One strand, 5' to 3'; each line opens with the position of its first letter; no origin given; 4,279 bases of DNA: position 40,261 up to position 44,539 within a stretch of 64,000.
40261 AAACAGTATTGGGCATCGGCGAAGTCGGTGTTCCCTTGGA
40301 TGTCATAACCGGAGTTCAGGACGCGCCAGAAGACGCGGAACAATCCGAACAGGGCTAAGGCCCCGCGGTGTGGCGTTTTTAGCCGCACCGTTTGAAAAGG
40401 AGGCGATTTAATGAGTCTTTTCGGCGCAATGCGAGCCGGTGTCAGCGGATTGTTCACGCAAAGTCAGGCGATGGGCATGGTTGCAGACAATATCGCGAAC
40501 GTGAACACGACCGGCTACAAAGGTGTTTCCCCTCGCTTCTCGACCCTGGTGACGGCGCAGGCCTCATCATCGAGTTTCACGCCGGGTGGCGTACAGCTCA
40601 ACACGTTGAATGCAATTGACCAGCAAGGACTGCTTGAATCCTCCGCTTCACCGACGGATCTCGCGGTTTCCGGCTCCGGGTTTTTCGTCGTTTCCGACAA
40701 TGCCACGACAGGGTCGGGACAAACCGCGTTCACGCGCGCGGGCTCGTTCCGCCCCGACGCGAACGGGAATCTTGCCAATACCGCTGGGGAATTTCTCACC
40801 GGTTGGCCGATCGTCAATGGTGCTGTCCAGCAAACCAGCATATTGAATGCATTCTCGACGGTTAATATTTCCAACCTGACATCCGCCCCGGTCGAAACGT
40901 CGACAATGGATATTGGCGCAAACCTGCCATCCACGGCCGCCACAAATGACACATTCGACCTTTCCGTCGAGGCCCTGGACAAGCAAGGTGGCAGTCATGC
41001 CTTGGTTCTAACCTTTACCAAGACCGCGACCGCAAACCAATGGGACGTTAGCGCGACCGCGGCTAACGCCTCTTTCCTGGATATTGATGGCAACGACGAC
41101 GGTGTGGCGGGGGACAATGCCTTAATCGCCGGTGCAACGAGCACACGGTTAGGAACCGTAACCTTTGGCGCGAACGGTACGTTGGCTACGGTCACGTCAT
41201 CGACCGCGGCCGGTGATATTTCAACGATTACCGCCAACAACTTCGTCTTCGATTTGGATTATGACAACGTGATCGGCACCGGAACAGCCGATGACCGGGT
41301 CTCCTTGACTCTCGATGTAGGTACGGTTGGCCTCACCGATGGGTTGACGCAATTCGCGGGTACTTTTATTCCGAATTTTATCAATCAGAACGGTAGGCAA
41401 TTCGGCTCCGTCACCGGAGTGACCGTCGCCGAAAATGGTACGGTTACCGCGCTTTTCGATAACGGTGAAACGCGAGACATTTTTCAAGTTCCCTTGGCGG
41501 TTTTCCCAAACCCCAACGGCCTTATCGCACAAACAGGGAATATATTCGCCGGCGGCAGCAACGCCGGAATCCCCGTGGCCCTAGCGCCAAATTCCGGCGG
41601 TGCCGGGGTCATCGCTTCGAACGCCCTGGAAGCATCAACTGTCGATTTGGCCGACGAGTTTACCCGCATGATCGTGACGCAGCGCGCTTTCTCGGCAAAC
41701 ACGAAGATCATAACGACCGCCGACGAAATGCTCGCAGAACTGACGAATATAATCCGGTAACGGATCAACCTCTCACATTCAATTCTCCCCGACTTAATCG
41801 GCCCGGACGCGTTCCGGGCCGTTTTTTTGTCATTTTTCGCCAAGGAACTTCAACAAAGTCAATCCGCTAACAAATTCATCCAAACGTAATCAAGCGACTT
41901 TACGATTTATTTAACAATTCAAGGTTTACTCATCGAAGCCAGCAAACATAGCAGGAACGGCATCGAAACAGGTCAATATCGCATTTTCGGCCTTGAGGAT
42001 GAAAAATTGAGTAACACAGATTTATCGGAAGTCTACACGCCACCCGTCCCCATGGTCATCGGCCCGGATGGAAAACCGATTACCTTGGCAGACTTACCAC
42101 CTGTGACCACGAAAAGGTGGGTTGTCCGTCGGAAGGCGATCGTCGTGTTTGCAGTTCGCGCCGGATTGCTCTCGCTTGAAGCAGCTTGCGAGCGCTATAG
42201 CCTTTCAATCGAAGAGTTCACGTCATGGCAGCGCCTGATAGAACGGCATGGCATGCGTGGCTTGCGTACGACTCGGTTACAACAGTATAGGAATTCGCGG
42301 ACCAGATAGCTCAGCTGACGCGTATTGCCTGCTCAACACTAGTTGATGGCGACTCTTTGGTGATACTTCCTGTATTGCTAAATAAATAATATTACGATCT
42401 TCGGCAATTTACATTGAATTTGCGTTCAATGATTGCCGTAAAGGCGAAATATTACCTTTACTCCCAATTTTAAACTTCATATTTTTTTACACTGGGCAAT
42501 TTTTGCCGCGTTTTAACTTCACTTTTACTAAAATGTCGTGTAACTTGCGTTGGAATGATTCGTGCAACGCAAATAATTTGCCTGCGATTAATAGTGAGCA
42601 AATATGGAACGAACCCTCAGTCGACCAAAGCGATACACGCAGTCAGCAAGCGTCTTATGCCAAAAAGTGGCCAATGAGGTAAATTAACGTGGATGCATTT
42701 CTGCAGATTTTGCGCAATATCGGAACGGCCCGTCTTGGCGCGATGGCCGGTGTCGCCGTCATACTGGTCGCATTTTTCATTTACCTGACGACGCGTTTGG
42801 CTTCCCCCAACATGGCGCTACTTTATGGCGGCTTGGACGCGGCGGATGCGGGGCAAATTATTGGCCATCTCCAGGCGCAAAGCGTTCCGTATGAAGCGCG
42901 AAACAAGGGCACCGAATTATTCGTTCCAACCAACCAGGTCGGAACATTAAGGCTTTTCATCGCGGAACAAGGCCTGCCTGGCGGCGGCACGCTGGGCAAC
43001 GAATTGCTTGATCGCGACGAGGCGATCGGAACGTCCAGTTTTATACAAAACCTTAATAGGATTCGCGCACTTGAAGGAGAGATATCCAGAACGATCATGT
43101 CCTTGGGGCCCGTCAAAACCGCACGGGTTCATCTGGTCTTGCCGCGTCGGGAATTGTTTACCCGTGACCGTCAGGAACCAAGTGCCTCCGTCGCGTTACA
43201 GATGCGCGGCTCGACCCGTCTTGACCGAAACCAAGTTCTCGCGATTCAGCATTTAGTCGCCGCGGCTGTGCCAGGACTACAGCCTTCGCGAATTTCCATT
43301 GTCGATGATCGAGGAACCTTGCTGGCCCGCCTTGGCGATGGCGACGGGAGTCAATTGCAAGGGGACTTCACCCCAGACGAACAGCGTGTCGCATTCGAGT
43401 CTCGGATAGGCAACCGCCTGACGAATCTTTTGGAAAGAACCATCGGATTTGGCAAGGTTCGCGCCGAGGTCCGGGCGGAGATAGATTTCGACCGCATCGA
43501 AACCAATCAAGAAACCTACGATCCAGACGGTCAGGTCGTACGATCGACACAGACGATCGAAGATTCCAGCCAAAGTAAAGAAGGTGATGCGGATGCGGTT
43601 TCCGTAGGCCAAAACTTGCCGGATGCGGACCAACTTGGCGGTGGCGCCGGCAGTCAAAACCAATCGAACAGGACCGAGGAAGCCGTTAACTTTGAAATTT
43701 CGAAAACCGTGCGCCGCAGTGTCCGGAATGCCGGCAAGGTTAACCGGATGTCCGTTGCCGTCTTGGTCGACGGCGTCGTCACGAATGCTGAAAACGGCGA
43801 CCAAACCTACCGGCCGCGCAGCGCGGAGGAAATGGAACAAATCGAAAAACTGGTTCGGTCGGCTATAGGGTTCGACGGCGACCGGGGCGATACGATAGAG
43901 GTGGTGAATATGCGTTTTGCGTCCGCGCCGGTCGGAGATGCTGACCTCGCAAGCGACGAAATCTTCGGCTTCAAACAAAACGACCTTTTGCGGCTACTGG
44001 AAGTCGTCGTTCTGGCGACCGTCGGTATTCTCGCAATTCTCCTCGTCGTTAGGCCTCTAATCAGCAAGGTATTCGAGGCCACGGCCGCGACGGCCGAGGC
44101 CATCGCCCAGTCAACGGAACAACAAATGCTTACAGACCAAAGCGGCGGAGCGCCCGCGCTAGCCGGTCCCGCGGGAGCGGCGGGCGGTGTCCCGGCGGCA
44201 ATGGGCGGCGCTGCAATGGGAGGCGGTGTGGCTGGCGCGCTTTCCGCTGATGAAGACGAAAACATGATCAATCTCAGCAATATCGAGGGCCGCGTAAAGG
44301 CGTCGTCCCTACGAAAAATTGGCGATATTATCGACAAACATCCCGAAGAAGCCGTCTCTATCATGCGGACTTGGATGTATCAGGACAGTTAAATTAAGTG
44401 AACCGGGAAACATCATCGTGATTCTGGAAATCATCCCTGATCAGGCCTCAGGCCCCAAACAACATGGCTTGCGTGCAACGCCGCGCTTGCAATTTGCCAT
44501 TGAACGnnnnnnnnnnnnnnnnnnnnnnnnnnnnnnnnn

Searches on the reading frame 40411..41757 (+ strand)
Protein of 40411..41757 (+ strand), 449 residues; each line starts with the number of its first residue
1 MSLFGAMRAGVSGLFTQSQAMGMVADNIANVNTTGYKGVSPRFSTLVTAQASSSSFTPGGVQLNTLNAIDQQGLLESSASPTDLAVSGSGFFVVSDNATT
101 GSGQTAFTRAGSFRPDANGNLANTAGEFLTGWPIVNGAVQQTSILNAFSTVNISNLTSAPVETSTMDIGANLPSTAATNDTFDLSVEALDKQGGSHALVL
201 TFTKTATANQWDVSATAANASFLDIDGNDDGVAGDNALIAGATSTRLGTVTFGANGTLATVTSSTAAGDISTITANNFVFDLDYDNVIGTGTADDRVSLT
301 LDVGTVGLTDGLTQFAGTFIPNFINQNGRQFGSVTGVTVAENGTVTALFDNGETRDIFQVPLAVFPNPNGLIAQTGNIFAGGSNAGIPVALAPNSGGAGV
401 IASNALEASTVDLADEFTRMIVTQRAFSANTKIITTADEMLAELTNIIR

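Call 75: search_protein_families(library=ncbifam, proteins=[window:40411-41757:+], max_evalue=1e-10)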
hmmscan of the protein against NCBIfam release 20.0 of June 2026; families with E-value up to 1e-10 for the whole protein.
window:40411-41757:+ (449 aa): 20 families
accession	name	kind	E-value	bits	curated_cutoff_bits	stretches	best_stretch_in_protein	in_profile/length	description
NF004242.0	PRK05682.2-1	equivalog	3.8e-101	338.9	365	1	1-449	1-422/422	flagellar hook protein FlgE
NF040922.1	flgE_Caulobact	equivalog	1.9e-90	304.3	750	2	180-449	240-505/505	flagellar hook protein FlgE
NF004243.1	PRK05682.2-2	equivalog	3.8e-85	286.5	801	2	1-282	1-281/420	flagellar hook protein FlgE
TIGR03506.1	FlgEFG_subfam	subfamily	8.8e-81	272.3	70.25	1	6-430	2-351/351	flagellar hook-basal body complex protein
NF004241.1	PRK05682.1-5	equivalog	4e-65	220.7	469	1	6-449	4-446/446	flagellar hook protein FlgE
NF004238.1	PRK05682.1-1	equivalog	2.3e-63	214.9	400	1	8-447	4-413/414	flagellar hook protein FlgE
NF009278.1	PRK12636.1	equivalog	5.2e-49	167.1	350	2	332-448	146-262/263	flagellar basal body rod protein FlgG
NF005286.1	PRK06803.1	equivalog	4.8e-48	164.3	467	1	10-447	6-401/402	flagellar hook protein FlgE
NF004240.1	PRK05682.1-4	equivalog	1.4e-47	163.1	472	1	10-435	6-430/443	flagellar hook protein FlgE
TIGR02489.1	flgE_epsilon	equivalog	3.2e-46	158.2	412.85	2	169-446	470-716/719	flagellar hook protein FlgE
TIGR02488.1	flgG_G_neg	equivalog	6.8e-41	140.5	252.75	2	334-446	144-257/259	flagellar basal-body rod protein FlgG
TIGR02490.1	flgF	equivalog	1.2e-35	123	178.5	1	9-427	3-217/218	flagellar basal-body rod protein FlgF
NF009456.0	PRK12816.1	equivalog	2.2e-31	109.5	416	2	336-447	150-262/264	flagellar basal body rod protein FlgG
NF009279.0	PRK12637.1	equivalog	7.3e-29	100.7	663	1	309-447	335-472/473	flagellar hook protein FlgE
NF004495.0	PRK05841.1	equivalog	4.5e-25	88.2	857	2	325-446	468-600/603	flagellar hook protein FlgE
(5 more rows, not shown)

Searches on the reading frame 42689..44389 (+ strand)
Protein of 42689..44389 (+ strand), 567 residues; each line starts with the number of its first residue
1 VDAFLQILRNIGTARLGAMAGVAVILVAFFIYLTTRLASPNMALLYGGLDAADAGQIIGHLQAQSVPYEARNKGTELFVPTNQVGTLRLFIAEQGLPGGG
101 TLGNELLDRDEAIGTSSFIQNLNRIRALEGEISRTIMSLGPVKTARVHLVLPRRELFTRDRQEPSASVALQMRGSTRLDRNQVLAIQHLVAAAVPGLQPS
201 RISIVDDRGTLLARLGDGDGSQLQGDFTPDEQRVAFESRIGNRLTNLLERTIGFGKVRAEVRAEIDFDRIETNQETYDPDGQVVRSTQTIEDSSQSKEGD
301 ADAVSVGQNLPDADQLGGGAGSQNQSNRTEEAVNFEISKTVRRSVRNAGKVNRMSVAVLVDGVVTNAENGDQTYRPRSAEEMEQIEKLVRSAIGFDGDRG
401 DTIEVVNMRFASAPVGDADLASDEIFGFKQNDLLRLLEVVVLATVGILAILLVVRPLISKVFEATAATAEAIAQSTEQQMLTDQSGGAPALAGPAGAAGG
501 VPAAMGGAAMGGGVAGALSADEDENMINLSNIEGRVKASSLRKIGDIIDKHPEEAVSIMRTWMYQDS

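Call 75: search_protein_families(library=ncbifam, proteins=[window:42689-44389:+], max_evalue=1e-10)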
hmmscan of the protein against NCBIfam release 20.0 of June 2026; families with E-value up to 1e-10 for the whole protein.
window:42689-44389:+ (567 aa): 2 families
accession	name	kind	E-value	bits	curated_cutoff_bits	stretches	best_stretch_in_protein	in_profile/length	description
TIGR00206.1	fliF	equivalog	5.2e-88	296.3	129.75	1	19-483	29-506/555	flagellar basal-body MS-ring/collar protein FliF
TIGR02544.1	III_secr_YscJ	equivalog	2.2e-14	53.6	161.95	1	27-205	4-184/193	type III secretion system inner membrane ring lipoprotein SctJ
